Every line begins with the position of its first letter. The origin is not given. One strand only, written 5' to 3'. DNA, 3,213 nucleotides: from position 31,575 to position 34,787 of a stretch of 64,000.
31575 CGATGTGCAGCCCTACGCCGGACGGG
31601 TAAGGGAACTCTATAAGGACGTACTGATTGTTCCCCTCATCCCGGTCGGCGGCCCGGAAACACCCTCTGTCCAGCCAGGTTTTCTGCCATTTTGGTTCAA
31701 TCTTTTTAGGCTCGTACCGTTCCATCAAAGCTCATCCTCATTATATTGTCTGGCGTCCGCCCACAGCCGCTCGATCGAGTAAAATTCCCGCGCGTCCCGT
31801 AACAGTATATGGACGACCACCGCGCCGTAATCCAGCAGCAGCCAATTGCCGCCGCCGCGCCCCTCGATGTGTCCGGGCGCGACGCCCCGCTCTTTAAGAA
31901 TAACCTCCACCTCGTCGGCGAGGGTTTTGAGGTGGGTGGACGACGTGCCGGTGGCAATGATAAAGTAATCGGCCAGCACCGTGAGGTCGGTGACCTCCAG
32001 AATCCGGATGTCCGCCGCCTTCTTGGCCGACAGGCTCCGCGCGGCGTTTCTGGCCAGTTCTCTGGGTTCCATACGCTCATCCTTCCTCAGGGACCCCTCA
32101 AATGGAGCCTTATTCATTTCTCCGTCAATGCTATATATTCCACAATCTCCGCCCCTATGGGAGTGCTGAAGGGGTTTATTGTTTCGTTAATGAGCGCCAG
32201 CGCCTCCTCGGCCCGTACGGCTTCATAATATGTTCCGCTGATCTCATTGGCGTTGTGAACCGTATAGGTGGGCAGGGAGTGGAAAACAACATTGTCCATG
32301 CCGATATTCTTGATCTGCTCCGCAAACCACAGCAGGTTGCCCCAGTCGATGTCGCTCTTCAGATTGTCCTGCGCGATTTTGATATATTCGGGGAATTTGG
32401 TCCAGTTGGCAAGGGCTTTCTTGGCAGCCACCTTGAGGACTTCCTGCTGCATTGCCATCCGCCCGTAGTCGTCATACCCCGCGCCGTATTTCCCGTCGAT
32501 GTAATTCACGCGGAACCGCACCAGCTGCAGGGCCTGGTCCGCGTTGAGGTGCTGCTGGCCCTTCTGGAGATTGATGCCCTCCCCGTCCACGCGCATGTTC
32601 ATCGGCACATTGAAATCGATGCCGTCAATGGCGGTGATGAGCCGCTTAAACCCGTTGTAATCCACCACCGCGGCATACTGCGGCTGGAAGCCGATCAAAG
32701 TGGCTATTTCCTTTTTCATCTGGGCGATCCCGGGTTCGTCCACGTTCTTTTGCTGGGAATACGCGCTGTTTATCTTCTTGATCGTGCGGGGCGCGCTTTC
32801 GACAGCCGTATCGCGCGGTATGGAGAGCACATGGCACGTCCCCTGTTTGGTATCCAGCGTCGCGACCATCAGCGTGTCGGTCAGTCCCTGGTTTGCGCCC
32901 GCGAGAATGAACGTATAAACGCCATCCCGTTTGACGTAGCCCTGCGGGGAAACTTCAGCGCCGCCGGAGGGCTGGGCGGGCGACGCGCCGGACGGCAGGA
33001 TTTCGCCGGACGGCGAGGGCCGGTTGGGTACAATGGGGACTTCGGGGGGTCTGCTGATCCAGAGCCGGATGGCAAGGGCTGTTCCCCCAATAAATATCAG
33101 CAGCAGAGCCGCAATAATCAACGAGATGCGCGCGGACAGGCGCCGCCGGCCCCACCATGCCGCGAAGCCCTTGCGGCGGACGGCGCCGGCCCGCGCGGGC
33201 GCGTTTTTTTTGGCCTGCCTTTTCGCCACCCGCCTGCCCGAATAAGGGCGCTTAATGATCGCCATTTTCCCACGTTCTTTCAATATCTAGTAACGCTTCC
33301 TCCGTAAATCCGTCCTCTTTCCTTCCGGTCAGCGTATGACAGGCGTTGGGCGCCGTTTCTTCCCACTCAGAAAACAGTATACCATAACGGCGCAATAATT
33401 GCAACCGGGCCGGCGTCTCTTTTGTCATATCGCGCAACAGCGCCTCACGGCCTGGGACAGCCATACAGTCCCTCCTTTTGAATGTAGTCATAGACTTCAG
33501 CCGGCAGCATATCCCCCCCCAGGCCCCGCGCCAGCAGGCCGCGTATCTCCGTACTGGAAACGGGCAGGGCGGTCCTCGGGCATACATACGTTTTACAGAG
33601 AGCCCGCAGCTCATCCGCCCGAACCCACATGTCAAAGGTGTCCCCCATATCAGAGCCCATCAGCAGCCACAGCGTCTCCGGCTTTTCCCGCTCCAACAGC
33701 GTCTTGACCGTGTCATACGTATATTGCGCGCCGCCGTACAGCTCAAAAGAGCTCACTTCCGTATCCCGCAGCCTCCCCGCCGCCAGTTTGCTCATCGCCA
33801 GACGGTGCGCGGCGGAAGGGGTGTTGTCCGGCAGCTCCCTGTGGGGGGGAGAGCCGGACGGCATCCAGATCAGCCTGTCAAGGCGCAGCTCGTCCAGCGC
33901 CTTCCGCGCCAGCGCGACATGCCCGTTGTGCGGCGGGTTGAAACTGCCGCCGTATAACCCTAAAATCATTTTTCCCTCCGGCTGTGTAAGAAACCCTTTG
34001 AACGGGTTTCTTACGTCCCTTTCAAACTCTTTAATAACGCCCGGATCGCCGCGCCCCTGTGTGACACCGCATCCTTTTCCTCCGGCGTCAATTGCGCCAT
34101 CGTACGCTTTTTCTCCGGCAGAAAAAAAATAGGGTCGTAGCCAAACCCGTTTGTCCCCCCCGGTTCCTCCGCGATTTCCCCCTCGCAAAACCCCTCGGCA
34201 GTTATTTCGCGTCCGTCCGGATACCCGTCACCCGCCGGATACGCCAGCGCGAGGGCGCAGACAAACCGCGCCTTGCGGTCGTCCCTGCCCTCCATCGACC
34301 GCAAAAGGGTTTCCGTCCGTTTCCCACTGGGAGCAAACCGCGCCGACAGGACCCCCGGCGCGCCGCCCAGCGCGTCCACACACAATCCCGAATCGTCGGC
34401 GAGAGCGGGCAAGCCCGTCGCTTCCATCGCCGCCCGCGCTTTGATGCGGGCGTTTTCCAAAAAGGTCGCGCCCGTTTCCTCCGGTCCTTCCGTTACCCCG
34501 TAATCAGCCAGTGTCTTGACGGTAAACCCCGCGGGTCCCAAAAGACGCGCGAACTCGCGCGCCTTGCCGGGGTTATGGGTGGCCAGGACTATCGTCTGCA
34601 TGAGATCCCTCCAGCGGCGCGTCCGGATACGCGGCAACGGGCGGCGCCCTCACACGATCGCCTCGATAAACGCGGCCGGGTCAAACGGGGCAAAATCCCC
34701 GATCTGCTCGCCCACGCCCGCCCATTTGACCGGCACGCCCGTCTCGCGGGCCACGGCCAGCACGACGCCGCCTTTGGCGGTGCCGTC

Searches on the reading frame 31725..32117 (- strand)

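Call 40: search_protein_families(library=pfam, proteins=[window:31725-32117:-], max_evalue=0.00001)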
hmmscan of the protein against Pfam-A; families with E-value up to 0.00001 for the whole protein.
window:31725-32117:- (130 aa): 1 family
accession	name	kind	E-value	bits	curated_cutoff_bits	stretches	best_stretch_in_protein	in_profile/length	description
PF02410.21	RsfS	-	7.2e-31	106.8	21.6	1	24-119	2-98/98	Ribosomal silencing factor during starvation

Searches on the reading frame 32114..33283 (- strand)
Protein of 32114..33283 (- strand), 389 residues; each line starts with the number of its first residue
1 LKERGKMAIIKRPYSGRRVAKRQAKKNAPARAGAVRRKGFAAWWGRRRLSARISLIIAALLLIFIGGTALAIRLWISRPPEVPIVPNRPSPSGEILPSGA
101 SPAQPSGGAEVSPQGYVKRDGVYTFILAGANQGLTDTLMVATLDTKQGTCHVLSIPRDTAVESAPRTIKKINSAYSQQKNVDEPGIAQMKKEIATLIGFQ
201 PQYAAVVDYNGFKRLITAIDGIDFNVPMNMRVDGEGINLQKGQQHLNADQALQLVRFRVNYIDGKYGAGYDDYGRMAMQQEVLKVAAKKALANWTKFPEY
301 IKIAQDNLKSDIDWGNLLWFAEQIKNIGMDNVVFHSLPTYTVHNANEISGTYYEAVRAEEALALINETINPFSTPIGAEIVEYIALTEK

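Call 36: search_protein_families(library=pfam, proteins=[window:32114-33283:-], max_evalue=0.00001)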
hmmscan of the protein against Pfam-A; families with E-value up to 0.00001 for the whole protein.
window:32114-33283:- (389 aa): 1 family
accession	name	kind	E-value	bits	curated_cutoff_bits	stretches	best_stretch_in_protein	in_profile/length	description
PF03816.19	LytR_cpsA_psr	-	1.7e-30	106.6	24.6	1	135-290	2-148/150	LytR_cpsA_psr family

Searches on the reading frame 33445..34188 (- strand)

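Call 36: search_protein_families(library=pfam, proteins=[window:33445-34188:-], max_evalue=0.00001)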
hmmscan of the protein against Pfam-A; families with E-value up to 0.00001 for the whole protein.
window:33445-34188:- (247 aa): 1 family
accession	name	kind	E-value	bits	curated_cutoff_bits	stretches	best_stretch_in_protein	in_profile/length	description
PF01467.32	CTP_transf_like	-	4.4e-19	69.5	21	1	78-216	1-131/133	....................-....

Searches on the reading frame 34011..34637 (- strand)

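Call 36: search_protein_families(library=pfam, proteins=[window:34011-34637:-], max_evalue=0.00001)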
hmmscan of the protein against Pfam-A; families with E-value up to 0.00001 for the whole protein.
window:34011-34637:- (208 aa): 1 family
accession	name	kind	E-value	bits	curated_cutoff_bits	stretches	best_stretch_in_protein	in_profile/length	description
PF01725.21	Ham1p_like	-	4.1e-66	222.9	22.5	1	16-203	1-185/186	Ham1 family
